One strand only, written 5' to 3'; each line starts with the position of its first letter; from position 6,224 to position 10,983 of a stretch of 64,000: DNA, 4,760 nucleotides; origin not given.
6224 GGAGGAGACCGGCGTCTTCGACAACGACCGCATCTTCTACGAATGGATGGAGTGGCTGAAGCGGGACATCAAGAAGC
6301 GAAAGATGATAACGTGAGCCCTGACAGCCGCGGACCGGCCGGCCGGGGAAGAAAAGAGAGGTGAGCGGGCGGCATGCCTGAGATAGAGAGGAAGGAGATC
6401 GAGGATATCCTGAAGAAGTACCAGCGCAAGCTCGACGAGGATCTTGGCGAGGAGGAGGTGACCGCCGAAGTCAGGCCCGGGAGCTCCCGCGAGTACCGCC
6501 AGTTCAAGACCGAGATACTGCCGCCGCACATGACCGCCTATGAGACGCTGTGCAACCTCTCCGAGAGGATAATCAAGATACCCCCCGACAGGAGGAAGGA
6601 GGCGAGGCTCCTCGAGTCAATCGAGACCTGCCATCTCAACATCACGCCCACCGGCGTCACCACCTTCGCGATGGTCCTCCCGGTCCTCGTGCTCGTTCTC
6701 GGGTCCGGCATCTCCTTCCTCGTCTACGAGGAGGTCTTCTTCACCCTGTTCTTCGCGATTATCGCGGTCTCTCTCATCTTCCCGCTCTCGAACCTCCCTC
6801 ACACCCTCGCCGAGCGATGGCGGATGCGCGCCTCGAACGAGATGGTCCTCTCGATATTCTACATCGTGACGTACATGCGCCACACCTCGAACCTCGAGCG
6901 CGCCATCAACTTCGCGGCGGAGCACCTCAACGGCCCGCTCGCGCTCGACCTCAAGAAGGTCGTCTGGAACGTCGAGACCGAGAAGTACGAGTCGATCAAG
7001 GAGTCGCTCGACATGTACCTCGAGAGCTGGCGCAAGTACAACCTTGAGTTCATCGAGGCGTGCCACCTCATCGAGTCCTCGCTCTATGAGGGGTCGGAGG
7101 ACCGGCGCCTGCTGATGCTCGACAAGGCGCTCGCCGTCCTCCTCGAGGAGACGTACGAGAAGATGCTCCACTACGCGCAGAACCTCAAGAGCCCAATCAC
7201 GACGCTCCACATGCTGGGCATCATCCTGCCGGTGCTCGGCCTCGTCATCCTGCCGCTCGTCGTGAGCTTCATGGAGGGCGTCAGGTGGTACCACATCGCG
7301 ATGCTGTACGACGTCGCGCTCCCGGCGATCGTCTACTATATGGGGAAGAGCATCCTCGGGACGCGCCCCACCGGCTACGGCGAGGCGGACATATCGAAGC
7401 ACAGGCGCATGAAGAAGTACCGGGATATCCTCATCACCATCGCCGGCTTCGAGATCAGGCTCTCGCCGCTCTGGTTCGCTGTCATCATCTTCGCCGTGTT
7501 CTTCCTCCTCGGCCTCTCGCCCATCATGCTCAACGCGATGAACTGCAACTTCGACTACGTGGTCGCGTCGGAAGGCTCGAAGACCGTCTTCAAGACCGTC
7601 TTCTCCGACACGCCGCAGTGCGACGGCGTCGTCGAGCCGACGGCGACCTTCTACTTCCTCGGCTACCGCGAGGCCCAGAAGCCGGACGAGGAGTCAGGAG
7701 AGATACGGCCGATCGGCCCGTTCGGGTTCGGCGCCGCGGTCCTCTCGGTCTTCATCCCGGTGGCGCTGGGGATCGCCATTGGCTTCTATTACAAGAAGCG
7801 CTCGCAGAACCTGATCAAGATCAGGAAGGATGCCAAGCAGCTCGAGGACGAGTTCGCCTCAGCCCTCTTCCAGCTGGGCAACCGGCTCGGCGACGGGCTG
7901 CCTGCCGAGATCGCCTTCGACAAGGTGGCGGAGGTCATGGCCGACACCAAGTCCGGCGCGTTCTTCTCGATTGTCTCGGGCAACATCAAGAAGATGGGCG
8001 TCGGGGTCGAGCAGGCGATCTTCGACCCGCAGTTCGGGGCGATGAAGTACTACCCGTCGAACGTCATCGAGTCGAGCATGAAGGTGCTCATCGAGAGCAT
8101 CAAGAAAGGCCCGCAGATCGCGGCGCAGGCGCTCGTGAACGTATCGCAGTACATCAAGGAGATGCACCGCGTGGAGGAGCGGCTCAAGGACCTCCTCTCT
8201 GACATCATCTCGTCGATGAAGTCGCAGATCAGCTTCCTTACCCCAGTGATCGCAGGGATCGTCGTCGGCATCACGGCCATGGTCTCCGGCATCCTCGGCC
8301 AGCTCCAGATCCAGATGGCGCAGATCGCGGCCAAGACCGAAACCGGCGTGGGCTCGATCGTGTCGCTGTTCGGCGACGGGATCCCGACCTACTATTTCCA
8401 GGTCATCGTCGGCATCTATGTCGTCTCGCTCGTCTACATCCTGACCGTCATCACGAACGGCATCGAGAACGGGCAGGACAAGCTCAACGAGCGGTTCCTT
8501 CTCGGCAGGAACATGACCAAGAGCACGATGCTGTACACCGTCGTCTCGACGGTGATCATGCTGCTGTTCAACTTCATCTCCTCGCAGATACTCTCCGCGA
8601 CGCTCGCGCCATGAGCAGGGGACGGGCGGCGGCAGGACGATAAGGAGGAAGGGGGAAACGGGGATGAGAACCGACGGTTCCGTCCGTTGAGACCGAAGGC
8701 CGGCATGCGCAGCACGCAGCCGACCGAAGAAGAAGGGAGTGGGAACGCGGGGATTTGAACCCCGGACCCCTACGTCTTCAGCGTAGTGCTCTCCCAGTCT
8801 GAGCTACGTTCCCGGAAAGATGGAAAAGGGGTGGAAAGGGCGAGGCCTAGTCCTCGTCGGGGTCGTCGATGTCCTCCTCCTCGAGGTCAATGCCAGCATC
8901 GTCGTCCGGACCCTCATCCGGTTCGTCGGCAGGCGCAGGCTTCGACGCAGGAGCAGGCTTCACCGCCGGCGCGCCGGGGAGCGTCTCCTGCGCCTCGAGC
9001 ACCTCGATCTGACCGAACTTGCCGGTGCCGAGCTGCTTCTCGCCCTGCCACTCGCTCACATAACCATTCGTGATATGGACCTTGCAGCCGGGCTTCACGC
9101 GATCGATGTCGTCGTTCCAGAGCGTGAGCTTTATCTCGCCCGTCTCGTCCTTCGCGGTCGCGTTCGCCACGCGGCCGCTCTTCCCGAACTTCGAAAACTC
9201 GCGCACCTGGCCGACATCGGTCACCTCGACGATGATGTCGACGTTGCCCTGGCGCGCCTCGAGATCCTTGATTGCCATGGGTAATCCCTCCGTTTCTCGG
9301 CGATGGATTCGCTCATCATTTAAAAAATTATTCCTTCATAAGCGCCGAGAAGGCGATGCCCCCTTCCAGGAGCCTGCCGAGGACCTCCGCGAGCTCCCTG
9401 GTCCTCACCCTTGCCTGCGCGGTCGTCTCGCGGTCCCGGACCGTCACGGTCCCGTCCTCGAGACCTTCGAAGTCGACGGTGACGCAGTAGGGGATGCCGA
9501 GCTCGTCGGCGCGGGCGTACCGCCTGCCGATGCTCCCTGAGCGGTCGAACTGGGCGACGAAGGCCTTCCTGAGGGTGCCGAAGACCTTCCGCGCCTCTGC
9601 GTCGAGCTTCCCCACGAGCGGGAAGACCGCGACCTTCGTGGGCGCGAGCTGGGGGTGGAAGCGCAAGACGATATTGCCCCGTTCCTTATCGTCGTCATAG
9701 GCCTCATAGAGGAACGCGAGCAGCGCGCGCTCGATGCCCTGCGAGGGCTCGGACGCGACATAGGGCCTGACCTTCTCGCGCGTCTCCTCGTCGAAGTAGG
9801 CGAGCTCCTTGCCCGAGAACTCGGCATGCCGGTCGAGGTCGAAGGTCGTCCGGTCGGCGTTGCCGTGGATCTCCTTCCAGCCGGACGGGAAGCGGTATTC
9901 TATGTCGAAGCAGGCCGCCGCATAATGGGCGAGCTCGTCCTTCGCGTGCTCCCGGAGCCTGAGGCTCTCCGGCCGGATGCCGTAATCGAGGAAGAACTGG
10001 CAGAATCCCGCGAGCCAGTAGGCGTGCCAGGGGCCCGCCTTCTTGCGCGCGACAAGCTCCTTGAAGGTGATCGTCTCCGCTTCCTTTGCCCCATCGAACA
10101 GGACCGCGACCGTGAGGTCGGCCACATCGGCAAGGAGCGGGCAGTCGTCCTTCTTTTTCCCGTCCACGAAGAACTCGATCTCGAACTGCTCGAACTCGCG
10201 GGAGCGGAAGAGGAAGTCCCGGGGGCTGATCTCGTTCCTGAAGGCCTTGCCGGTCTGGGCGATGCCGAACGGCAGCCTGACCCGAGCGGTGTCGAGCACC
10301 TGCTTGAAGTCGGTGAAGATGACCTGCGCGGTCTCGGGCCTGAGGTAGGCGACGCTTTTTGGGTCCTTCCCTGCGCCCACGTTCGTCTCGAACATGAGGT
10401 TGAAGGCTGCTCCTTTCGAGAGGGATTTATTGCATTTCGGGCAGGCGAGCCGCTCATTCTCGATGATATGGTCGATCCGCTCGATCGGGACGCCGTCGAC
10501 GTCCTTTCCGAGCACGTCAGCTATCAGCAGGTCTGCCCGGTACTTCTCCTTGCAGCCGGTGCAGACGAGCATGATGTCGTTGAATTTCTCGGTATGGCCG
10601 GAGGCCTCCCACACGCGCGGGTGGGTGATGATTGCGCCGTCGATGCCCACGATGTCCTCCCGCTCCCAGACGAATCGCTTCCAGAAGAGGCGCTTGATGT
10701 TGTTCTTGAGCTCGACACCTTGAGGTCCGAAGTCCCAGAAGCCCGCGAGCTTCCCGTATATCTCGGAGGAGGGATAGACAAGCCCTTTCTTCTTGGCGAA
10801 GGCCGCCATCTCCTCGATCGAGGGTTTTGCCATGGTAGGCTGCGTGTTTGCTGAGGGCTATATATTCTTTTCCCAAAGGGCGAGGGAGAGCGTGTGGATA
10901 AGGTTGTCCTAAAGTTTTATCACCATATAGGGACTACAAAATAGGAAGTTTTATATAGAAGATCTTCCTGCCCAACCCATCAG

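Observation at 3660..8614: Pilin-less PilB/PilC-type module with oversized subunits, headed by duplicated RHH genes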

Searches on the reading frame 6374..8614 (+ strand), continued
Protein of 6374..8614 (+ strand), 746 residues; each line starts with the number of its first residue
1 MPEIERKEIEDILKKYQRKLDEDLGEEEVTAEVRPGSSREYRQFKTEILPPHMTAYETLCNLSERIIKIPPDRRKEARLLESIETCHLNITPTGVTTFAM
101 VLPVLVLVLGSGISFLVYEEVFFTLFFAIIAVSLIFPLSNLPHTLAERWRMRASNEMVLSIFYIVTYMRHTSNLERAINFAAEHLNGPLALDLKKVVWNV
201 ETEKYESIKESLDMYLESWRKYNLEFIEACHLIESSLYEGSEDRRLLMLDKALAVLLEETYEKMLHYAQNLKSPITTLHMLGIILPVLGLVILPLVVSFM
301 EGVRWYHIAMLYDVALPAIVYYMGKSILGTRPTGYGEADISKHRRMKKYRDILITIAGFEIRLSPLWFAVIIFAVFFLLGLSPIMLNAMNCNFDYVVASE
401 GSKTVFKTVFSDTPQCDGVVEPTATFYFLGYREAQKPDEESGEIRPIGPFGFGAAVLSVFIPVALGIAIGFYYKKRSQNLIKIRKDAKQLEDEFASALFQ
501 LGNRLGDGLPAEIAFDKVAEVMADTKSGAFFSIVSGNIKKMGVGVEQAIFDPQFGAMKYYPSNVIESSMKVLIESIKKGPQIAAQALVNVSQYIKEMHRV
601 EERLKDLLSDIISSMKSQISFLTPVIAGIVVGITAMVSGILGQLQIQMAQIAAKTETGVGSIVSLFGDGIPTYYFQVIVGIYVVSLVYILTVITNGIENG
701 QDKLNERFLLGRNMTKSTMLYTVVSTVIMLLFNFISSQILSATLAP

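Call 87: list_cluster_members(proteins=[P0293, P0309, P0317, P0331, P0347, P0365, P0370, P0385, P0387, P0390])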
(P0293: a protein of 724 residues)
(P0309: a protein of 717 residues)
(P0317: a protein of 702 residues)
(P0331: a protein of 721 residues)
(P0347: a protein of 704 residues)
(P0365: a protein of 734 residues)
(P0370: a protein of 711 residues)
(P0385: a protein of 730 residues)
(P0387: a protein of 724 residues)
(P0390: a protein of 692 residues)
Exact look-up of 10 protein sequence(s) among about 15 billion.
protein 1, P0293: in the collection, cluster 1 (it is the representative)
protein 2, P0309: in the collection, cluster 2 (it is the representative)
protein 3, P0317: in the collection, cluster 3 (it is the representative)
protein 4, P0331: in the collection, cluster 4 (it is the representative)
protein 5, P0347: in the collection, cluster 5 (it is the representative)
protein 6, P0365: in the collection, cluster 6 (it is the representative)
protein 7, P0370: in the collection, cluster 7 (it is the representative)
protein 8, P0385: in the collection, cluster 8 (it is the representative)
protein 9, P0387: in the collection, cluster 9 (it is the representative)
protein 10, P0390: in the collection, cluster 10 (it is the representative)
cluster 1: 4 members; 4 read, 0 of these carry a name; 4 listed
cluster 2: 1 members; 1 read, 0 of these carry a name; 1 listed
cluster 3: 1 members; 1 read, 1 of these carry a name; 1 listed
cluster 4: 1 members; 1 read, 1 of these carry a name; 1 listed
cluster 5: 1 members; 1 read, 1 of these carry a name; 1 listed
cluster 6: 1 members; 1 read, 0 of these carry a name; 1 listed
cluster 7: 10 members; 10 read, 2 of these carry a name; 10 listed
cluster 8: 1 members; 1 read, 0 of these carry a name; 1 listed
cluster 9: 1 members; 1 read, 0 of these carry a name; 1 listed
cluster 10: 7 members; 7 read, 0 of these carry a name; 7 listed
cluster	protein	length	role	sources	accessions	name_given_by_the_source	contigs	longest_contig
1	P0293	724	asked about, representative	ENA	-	-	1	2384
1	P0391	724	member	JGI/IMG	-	-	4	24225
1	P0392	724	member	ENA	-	-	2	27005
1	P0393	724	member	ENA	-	-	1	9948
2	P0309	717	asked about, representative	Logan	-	-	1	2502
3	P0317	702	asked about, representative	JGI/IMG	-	hypothetical protein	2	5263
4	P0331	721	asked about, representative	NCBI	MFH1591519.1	MAG: hypothetical protein ABIC95_06355 [archaeon]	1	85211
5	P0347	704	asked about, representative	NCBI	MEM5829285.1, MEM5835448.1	MAG: hypothetical protein QW040_00445 [Candidatus Aenigmatarchaeota archaeon]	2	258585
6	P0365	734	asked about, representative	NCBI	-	-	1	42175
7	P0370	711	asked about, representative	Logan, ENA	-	-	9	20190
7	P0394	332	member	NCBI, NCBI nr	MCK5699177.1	MAG: hypothetical protein KAH93_04975, partial [Candidatus Aenigmarchaeota archaeon] | hypothetical protein [Candidatus Aenigmarchaeota archaeon]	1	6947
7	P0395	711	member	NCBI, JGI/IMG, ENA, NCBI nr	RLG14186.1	MAG: hypothetical protein DRN71_03495 [Candidatus Nanohalarchaeota archaeon] | MAG: hypothetical protein DRN71_03495 [Candidatus Nanohaloarchaeota archaeon]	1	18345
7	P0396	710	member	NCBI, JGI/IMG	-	-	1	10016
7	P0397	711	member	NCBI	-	-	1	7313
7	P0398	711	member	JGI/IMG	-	-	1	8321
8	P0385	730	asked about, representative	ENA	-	-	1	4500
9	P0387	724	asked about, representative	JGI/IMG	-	-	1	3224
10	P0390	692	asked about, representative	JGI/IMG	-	-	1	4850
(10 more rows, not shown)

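Call 101: find_encoding_contigs(protein=P0395, flank=8000, max_places=1)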
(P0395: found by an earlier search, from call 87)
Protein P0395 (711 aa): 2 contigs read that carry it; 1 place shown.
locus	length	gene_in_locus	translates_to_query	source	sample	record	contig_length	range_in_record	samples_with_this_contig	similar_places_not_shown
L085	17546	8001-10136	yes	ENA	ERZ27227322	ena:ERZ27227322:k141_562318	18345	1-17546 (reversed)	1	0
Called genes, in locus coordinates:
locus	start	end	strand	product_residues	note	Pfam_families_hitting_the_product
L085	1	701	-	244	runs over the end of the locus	PF00708:Acylphosphatase (weak)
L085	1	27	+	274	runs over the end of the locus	?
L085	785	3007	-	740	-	-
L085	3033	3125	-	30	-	-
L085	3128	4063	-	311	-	PF02661:Fic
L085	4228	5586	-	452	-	PF01637:ATPase_2, PF13191:AAA_16 (faint), PF13173:AAA_14, PF13401:AAA_22 (faint), PF03008:DUF234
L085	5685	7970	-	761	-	PF00437:T2SSE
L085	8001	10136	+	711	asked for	PF00482:T2SSF (weak)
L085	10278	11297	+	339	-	PF17761:DUF1016_N, PF06250:YhcG_C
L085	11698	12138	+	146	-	-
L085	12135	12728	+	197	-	-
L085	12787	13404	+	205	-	-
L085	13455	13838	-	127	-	-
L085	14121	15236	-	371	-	PF01070:FMN_dh, PF01645:Glu_synthase (weak)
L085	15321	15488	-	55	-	-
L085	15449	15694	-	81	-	-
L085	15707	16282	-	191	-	PF00586:AIRS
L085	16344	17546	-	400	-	?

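Call 102: find_encoding_contigs(protein=P0347, flank=8000, max_places=1)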
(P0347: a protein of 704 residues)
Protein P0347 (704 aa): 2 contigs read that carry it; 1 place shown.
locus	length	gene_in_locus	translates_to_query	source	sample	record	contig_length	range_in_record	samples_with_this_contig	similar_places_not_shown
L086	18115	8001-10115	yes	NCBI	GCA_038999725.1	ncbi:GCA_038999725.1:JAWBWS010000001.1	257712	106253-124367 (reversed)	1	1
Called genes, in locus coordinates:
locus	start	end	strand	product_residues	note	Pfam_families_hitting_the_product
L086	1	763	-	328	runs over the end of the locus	-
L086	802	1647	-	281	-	-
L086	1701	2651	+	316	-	-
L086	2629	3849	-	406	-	-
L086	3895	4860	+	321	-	-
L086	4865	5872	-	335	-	-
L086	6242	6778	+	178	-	-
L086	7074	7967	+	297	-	-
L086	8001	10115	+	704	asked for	PF00482:T2SSF (faint)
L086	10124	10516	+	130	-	-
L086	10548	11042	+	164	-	-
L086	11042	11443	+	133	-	-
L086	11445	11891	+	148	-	-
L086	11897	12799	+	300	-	-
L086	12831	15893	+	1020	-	PF18998:Flg_new_2, PF10633:NPCBM_assoc (faint)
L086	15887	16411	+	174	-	-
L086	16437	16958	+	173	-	-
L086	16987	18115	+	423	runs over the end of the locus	-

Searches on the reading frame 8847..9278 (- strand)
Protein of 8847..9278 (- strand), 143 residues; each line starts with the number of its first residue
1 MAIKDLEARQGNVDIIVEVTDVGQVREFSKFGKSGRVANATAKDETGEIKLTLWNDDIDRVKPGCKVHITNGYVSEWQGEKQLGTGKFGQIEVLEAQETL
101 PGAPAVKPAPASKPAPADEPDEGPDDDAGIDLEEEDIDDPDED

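Call 64: search_protein_families(library=pfam, proteins=[window:8847-9278:-], max_evalue=1)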
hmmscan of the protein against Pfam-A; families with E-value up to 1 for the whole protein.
window:8847-9278:- (143 aa): 3 families
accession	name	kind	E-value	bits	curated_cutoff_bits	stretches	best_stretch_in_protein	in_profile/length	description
PF21473.3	Ssb-like_OB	-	2.4e-08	34.5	24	1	21-93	25-97/97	Single-stranded DNA binding protein Ssb-like, OB fold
PF01336.31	tRNA_anti-codon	-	5.7e-08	33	27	1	22-83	4-67/75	OB-fold nucleic acid binding domain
PF17244.8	CDC24_OB3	-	0.2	11.9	25.4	1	5-78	1-79/216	Cell division control protein 24, OB domain 3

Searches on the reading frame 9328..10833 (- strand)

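Call 8: search_protein_families(library=pfam, proteins=[window:9328-10833:-], max_evalue=0.01)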
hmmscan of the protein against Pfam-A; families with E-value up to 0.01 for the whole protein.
window:9328-10833:- (501 aa): 2 families
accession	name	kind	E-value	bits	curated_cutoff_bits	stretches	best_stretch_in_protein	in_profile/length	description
PF03129.25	HGTP_anticodon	-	1e-20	74.1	21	1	400-485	1-91/94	Anticodon binding domain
PF00587.30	tRNA-synt_2b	-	1e-06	29.4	29.3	1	161-230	10-78/179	tRNA synthetase class II core domain (G, H, P, S and T)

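Call 9: search_protein_families(library=ncbifam, proteins=[window:9328-10833:-], max_evalue=0.01)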
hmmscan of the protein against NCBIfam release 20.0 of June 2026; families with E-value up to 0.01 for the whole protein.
window:9328-10833:- (501 aa): 10 families
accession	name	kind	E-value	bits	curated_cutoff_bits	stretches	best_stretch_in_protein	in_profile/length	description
NF003211.1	PRK04173.1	equivalog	6.4e-172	572.5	312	1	7-485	2-454/454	glycine--tRNA ligase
TIGR00389.1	glyS_dimeric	equivalog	2.4e-159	531.5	243.3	2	7-352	4-349/565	glycine--tRNA ligase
NF011484.0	PRK14894.1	equivalog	4.7e-105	351.8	1050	4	119-225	99-202/539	glycine--tRNA ligase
NF003068.0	PRK03991.1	equivalog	1.7e-12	46.5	484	1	343-487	446-590/613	threonine--tRNA ligase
NF006625.0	PRK09194.1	equivalog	1.9e-10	40.3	558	1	366-484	441-557/559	proline--tRNA ligase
NF008979.1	PRK12325.1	exception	1.8e-09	37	550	1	366-483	318-434/437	proline--tRNA ligase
TIGR00418.1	thrS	equivalog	4.8e-09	35.7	383.65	1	343-485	427-561/565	threonine--tRNA ligase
TIGR00408.1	proS_fam_I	equivalog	1.2e-07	31.1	437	1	356-489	245-381/475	proline--tRNA ligase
TIGR00442.1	hisS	equivalog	1.9e-07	30.4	286.75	1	396-476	322-404/406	histidine--tRNA ligase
TIGR00409.1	proS_fam_II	equivalog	5.3e-07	28.9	306.7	0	390-485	465-565/568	proline--tRNA ligase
